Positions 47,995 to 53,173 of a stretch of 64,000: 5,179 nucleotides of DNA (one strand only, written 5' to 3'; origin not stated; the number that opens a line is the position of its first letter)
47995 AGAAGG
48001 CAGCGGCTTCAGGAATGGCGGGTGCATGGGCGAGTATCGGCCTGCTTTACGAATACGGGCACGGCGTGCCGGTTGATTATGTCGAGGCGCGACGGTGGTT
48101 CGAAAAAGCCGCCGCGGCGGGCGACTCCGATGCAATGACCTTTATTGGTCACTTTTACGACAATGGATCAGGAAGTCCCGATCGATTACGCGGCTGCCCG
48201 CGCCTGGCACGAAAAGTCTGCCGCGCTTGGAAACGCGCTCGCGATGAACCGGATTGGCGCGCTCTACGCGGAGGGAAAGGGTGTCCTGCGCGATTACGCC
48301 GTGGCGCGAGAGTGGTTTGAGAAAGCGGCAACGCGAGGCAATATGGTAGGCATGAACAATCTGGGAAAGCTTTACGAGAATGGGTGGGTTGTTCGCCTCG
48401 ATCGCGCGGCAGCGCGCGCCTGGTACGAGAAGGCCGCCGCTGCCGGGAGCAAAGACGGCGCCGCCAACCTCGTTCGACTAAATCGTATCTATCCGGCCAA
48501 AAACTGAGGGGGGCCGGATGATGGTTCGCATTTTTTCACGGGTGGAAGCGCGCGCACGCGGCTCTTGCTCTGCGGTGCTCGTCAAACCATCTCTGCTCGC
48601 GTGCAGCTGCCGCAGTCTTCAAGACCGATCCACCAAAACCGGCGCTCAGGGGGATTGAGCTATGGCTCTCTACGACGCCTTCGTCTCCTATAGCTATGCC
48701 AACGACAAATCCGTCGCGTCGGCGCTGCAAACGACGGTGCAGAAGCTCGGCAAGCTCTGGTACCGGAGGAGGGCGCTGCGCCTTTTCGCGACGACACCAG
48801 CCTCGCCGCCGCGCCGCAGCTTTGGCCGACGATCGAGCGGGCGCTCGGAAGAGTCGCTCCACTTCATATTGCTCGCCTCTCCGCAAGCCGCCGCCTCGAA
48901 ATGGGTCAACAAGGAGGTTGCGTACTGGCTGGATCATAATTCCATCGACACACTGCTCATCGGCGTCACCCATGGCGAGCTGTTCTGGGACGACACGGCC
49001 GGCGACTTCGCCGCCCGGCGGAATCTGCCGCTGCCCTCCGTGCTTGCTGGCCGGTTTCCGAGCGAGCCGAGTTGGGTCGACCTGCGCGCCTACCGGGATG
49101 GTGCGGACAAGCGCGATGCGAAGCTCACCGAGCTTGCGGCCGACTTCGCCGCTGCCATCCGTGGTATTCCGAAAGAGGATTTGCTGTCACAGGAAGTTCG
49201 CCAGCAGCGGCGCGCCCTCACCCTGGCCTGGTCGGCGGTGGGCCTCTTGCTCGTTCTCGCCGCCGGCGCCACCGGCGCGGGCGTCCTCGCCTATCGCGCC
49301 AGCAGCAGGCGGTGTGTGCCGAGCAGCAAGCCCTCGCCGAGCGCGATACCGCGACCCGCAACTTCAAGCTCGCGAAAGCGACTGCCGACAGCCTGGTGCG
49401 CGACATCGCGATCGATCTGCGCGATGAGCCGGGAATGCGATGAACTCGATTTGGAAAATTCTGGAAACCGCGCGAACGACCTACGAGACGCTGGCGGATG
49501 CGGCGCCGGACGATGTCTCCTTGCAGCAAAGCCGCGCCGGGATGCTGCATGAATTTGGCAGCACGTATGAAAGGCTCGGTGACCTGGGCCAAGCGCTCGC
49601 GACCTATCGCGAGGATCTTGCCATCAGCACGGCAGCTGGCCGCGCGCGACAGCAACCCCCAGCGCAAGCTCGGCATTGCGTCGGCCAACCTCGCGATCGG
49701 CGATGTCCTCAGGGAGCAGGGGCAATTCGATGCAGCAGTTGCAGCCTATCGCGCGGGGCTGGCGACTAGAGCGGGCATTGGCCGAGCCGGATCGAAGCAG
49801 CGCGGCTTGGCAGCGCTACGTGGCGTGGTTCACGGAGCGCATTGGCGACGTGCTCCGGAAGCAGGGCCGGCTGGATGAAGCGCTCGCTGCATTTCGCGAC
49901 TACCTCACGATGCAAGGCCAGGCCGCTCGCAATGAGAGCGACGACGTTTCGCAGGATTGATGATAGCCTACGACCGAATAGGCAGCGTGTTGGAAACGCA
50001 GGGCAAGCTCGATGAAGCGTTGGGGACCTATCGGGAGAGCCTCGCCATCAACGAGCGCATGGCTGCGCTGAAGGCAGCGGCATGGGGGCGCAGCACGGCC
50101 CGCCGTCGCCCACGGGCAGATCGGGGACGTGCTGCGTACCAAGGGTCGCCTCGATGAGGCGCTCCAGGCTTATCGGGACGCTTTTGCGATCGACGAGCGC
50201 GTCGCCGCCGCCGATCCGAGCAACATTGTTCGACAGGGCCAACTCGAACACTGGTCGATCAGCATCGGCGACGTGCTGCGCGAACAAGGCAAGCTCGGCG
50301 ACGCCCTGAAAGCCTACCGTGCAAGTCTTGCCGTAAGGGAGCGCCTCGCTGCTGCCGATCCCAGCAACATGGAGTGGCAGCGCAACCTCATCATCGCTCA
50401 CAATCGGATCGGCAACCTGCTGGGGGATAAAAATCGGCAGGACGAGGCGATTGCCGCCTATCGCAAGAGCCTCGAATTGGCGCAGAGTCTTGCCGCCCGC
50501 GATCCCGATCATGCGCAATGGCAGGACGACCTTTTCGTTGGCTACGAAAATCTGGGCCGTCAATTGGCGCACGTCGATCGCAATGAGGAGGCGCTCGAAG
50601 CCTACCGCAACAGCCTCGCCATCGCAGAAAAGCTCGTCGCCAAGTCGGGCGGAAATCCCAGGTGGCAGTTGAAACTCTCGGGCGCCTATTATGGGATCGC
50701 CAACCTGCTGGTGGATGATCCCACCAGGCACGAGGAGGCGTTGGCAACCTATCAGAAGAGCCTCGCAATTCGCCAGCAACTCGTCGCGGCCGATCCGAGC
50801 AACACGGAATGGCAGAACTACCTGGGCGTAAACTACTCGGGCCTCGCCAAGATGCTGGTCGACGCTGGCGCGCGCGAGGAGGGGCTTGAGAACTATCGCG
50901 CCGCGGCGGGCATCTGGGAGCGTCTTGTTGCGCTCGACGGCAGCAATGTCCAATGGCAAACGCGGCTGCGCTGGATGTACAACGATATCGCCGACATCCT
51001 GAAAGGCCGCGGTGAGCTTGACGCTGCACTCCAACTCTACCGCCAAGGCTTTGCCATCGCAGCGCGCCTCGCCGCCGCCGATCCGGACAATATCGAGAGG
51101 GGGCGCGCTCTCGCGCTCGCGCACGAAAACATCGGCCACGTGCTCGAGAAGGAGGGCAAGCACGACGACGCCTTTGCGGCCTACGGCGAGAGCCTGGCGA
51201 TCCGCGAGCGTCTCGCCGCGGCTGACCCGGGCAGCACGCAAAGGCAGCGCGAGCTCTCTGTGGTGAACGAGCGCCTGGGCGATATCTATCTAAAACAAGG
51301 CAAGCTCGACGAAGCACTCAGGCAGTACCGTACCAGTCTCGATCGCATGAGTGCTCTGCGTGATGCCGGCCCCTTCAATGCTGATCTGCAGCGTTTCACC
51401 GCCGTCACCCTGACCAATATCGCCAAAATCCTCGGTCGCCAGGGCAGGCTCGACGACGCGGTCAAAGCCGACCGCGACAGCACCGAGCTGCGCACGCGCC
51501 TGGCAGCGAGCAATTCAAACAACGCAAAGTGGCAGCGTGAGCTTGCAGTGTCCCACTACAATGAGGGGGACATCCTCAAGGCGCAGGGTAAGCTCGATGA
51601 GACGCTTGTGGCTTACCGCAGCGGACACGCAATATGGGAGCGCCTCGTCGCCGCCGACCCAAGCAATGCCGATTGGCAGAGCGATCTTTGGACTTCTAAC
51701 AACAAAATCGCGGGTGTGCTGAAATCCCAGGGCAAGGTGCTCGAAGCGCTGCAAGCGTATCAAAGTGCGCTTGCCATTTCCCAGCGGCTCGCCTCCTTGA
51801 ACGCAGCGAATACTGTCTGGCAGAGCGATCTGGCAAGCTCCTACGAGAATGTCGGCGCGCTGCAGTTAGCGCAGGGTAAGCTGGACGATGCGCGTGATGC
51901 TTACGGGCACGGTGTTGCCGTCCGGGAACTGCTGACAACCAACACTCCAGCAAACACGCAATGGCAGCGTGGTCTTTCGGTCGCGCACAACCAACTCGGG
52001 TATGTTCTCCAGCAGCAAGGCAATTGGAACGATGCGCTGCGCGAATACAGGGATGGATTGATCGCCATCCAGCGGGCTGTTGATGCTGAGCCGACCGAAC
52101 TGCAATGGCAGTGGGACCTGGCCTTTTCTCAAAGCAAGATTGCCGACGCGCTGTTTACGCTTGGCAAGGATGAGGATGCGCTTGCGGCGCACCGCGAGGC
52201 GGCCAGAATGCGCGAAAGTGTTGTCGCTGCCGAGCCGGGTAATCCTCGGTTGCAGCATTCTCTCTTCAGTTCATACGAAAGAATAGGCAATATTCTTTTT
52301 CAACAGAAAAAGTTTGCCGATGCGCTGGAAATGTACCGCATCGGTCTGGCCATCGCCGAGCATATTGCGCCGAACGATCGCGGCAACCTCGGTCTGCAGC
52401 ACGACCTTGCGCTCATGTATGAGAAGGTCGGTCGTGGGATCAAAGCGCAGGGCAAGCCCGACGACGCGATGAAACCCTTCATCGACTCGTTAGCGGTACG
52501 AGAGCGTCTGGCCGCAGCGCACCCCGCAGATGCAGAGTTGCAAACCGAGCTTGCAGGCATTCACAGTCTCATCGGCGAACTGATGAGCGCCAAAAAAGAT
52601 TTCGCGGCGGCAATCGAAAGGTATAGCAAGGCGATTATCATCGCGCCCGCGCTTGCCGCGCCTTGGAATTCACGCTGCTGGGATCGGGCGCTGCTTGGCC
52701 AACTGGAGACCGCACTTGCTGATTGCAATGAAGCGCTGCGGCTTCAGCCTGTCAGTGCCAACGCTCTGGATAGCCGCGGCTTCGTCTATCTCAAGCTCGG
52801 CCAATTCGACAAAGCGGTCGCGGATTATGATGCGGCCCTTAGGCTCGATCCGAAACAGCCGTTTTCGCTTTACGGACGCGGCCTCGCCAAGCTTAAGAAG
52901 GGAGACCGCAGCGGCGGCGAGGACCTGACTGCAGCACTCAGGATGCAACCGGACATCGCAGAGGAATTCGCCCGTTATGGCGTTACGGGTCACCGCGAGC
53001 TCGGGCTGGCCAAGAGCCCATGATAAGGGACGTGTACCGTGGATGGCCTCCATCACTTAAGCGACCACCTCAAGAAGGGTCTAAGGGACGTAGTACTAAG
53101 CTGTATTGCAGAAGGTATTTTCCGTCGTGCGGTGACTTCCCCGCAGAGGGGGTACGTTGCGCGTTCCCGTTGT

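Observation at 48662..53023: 4.4-kb membrane-anchored TIR-TPR gene: about nine frame changes in the first 1.45 kb, then 2.9 kb fully open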

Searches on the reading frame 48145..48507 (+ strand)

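Call 6: search_protein_families(library=pfam, proteins=[window:48145-48507:+], max_evalue=0.01)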
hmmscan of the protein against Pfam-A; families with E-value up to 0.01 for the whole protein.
window:48145-48507:+ (120 aa): 2 families
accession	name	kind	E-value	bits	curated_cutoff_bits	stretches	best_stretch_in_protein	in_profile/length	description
PF08238.18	Sel1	-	1.3e-20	73.5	30.7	2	31-66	1-36/36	Sel1 repeat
PF02607.22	B12-binding_2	-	0.0012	19.5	23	0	58-80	30-52/74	B12 binding domain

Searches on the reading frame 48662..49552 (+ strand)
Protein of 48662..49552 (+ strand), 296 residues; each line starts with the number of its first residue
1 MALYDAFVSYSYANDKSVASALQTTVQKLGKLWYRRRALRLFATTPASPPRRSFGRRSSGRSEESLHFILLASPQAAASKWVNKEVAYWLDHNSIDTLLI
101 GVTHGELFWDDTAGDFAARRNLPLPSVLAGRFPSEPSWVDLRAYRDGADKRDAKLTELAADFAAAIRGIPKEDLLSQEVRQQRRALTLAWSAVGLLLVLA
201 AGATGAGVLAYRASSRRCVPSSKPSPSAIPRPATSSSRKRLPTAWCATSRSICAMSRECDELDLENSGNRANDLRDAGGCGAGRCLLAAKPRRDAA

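Call 6: search_protein_families(library=pfam, proteins=[window:48662-49552:+], max_evalue=0.01)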
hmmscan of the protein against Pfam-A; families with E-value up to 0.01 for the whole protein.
window:48662-49552:+ (296 aa): 2 families
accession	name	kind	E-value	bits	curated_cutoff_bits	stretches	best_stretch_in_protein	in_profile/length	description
PF08937.16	ThsB_TIR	-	0.00071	20.4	21.2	1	7-93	1-86/100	Thoeris protein ThsB, TIR-like domain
PF13676.11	TIR_2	-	0.0029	18.5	28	1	7-91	2-77/122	TIR domain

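Call 8: find_encoding_contigs(protein=window:48662-49552:+, flank=10000, max_places=6)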
Protein window:48662-49552:+ (296 aa): no gene with exactly this product is on record in the collection.

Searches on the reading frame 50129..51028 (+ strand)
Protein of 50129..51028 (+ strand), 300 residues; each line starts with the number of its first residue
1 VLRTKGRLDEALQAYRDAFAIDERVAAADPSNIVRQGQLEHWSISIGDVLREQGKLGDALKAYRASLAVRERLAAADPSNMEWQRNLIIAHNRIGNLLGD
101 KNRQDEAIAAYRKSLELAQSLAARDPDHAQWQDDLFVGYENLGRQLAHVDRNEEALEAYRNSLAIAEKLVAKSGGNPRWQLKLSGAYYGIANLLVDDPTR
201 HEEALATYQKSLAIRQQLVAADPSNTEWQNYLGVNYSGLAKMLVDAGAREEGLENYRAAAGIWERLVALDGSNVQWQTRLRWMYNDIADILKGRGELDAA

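Call 40: find_related_loci(query=window:50129-51028:+, collection=metagenome_contigs, flank=10000)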
Query window:50129-51028:+ (300 aa) in metagenome_contigs; peptide patterns used: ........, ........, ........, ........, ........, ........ (x = any residue, [..] = any of these).
293 stretches matched a pattern; 53 encode a relative of the query (tblastn E <= 1e-3); 53 distinct loci.
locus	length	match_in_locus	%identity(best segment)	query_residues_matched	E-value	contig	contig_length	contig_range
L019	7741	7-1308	39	1-300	3e-51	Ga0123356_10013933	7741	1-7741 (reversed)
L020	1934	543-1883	39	1-300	6e-52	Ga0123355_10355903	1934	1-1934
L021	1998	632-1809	39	1-300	9e-44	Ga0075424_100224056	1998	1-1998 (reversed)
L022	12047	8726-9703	35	4-300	2e-42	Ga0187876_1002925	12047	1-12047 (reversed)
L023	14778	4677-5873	38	2-300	1e-41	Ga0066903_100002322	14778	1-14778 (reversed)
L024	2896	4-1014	36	2-297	5e-39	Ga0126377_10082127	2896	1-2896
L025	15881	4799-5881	30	5-296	3e-28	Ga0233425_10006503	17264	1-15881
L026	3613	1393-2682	31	1-300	5e-26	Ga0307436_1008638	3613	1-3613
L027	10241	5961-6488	33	1-300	2e-13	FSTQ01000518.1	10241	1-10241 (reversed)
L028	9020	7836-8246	28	1-264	2e-11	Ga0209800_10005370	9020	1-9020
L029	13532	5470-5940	31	1-214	3e-10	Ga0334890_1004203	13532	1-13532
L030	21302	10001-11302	29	2-262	3e-10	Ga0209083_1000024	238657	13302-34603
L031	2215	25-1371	25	1-256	6e-10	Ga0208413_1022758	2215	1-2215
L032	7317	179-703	32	1-267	9e-10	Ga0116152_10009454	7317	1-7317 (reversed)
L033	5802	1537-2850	33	1-284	3e-9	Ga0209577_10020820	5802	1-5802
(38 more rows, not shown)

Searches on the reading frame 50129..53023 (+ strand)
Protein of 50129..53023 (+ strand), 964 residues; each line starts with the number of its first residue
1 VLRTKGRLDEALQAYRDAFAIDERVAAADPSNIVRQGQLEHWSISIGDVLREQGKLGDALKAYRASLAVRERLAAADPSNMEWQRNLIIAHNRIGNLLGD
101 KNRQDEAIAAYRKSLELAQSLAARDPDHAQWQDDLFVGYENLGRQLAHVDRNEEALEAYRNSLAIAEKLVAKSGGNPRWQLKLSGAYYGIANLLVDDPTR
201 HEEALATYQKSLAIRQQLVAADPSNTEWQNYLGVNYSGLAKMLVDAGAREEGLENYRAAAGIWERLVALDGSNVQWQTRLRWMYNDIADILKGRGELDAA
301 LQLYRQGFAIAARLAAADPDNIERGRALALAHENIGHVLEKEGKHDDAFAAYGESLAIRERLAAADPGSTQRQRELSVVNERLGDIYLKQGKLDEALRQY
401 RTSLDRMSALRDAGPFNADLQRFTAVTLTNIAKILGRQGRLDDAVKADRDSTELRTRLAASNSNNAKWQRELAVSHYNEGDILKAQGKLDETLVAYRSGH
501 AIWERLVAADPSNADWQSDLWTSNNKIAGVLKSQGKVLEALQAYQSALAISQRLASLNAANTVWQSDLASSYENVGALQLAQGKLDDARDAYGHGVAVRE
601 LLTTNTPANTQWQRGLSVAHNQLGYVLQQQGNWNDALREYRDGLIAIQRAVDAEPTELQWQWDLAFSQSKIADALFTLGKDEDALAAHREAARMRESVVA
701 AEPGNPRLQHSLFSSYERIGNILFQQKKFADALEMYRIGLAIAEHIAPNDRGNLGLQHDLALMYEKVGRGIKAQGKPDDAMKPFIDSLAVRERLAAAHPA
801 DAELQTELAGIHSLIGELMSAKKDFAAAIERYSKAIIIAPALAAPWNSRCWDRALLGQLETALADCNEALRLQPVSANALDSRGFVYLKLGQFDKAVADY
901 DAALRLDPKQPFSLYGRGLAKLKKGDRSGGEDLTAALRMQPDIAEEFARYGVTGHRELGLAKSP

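Call 6: search_protein_families(library=pfam, proteins=[window:50129-53023:+], max_evalue=0.01)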
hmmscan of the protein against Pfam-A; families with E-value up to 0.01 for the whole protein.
window:50129-53023:+ (964 aa): 20 families
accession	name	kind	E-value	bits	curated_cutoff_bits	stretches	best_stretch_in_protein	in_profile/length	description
PF13424.12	TPR_12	-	5.7e-54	180.7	30.1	8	379-456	5-76/77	Tetratricopeptide repeat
PF00515.34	TPR_1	-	8.8e-54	177.7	27.8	4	883-909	7-33/34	Tetratricopeptide repeat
PF07719.23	TPR_2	-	2.5e-49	161.7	27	3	877-909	1-33/34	Tetratricopeptide repeat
PF13374.12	TPR_10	-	5e-48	160.2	27.5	2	424-458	1-35/42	Tetratricopeptide repeat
PF13414.12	TPR_11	-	3.2e-39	132.8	26.8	3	886-925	3-42/42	TPR repeat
PF13181.12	TPR_8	-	1.2e-30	103.5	25.7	2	879-909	3-33/34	Tetratricopeptide repeat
PF13431.12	TPR_17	-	6.9e-17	60.7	24.4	1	866-897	2-33/34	Tetratricopeptide repeat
PF13428.12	TPR_14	-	1.1e-13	50.8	23.5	1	878-914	2-38/44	Tetratricopeptide repeat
PF13432.12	TPR_16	-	4.3e-11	43.5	32.7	1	857-911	11-65/65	Tetratricopeptide repeat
PF13176.12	TPR_7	-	3.3e-10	39.7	27.9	0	382-405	4-27/36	Tetratricopeptide repeat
PF13371.12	TPR_9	-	2.6e-09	37.4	35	1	858-910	10-62/73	Tetratricopeptide repeat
PF09976.15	TPR_21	-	4.7e-09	36.7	25.5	0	378-409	147-178/193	Tetratricopeptide repeat-like domain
PF24885.1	TPR_NPHP3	-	8e-08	32.4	100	1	758-835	96-174/239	Nephrocystin-3 TPR domain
PF21325.3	SHPRH_helical-1st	-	5.1e-07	30.3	27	0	82-120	18-56/95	E3 ubiquitin-protein ligase SHPRH, first helical domain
PF07721.20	TPR_4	-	2.4e-06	28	27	0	383-401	7-25/26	Tetratricopeptide repeat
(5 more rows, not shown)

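Call 11: list_cluster_members(proteins=[P0004, window:50129-53023:+, window:47463-48320:+])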
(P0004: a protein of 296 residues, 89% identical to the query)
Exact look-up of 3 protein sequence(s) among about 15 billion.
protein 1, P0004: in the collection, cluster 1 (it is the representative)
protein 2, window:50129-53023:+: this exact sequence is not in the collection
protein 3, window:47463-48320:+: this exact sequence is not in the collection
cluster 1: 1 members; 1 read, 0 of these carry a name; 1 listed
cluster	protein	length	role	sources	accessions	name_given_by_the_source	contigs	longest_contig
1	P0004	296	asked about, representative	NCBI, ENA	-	-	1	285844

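Call 22: search_protein_families(library=padloc, proteins=[window:50129-53023:+], max_evalue=0.01)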
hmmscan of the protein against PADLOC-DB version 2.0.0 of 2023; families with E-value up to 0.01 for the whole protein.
window:50129-53023:+ (964 aa): 1 family
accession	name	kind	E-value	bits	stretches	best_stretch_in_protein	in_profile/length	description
PDLC01169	TPR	-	6e-05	20.6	0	90-168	111-181/252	TPR repeats containing protein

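Call 39: find_homologous_proteins(query=window:50129-53023:+, max_evalue=1e-20)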
Query window:50129-53023:+ (964 aa): 1076 proteins with E <= 1e-20 among 8000 candidates; the best 120 are listed.
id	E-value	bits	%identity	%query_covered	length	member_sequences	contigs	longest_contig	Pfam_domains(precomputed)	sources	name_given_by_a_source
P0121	6.6e-240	817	43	65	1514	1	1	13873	PF17140.11,PF13431.13,PF09976.16,PF13414.13,PF25058.2,PF01535.27,PF13176.13,PF24885.2,PF13428.13,PF20703.4,PF13191.13,PF13374.13,PF07721.21,PF14559.13,PF17874.8,PF00515.35,PF12895.14,PF13424.13,PF13181.13,PF07719.24,PF13174.13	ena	-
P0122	1.9e-198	680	36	88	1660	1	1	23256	PF09976.16,PF13414.13,PF10952.16,PF13271.12,PF13176.13,PF13428.13,PF13191.13,PF13374.13,PF14559.13,PF00515.35,PF13424.13,PF13432.13,PF13181.13,PF13776.12,PF07719.24,PF13174.13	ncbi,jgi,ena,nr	ncbi:MAG: tetratricopeptide repeat protein [Candidatus Omnitrophica bacterium]|nr:tetratricopeptide 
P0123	7.2e-186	638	38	84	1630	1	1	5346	PF14559.13,PF09976.16,PF13414.13,PF13371.13,PF00515.35,PF10952.16,PF13271.12,PF13424.13,PF07719.24,PF13191.13,PF13374.13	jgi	jgi:tetratricopeptide (TPR) repeat protein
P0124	5.4e-182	626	43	77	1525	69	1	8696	PF17140.11,PF13431.13,PF09976.16,PF13041.13,PF13414.13,PF25058.2,PF01535.27,PF13176.13,PF24885.2,PF06456.19,PF13428.13,PF20703.4,PF13191.13,PF13374.13,PF07721.21,PF14559.13,PF17874.8,PF00515.35,PF12895.14,PF13424.13,PF13181.13,PF07719.24,PF13174.13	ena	-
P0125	2.0e-179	617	40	69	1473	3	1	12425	PF13431.13,PF09976.16,PF13414.13,PF21325.4,PF25058.2,PF10952.16,PF01535.27,PF13176.13,PF24885.2,PF13428.13,PF20703.4,PF13191.13,PF13374.13,PF14559.13,PF13371.13,PF17874.8,PF00515.35,PF13424.13,PF13432.13,PF13181.13,PF07719.24,PF13174.13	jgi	jgi:tetratricopeptide (TPR) repeat protein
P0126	1.9e-174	601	40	68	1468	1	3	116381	PF24852.2,PF09976.16,PF13414.13,PF10952.16,PF13271.12,PF13428.13,PF13374.13,PF07721.21,PF13371.13,PF17874.8,PF00515.35,PF13424.13,PF13432.13,PF13181.13,PF07719.24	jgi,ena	jgi:tetratricopeptide (TPR) repeat protein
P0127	3.9e-167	576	39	80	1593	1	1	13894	PF13431.13,PF09976.16,PF13414.13,PF10952.16,PF13271.12,PF13191.13,PF13374.13,PF07721.21,PF13371.13,PF00515.35,PF13424.13,PF13432.13,PF07719.24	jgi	jgi:tetratricopeptide (TPR) repeat protein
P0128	6.5e-165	569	41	76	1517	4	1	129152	PF17140.11,PF13431.13,PF09976.16,PF13414.13,PF25058.2,PF13176.13,PF24885.2,PF13428.13,PF20703.4,PF13191.13,PF13374.13,PF10516.16,PF00515.35,PF04212.25,PF13424.13,PF13181.13,PF07719.24,PF13174.13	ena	-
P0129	3.7e-162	560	39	81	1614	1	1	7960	PF13414.13,PF00515.35,PF13271.12,PF13424.13,PF07719.24,PF13191.13,PF13374.13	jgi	jgi:tetratricopeptide (TPR) repeat protein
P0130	5.2e-160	553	45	67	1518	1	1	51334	PF13431.13,PF09976.16,PF13041.13,PF13414.13,PF21325.4,PF25058.2,PF01535.27,PF13176.13,PF13428.13,PF20703.4,PF13191.13,PF13374.13,PF07721.21,PF14559.13,PF00515.35,PF13424.13,PF25762.2,PF13181.13,PF07719.24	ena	-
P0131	1.6e-157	545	38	86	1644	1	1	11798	PF24852.2,PF09976.16,PF13414.13,PF10952.16,PF13271.12,PF13428.13,PF13374.13,PF14559.13,PF13371.13,PF00515.35,PF13424.13,PF13181.13,PF07719.24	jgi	jgi:tetratricopeptide (TPR) repeat protein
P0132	4.0e-155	537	38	74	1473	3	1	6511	PF13431.13,PF09976.16,PF13041.13,PF13414.13,PF21325.4,PF25058.2,PF10952.16,PF01535.27,PF13176.13,PF13428.13,PF20703.4,PF13191.13,PF13374.13,PF14559.13,PF13371.13,PF17874.8,PF00515.35,PF13424.13,PF13432.13,PF13181.13,PF07719.24,PF13174.13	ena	-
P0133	3.0e-154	534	35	74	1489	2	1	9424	PF13414.13,PF10952.16,PF13176.13,PF20703.4,PF13676.12,PF13374.13,PF14559.13,PF10516.16,PF00515.35,PF13424.13,PF13181.13,PF07719.24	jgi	jgi:tetratricopeptide (TPR) repeat protein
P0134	8.8e-150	519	33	73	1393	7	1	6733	PF13431.13,PF13414.13,PF10952.16,PF13176.13,PF24885.2,PF13428.13,PF13374.13,PF14559.13,PF13371.13,PF00656.28,PF17874.8,PF00515.35,PF13424.13,PF13432.13,PF13181.13,PF07719.24,PF13174.13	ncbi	-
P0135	7.9e-148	512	42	74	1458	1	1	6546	PF09976.16,PF13414.13,PF21325.4,PF10952.16,PF13176.13,PF13428.13,PF20703.4,PF13676.12,PF13374.13,PF14559.13,PF13371.13,PF00515.35,PF13424.13,PF13181.13,PF07719.24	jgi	jgi:tetratricopeptide (TPR) repeat protein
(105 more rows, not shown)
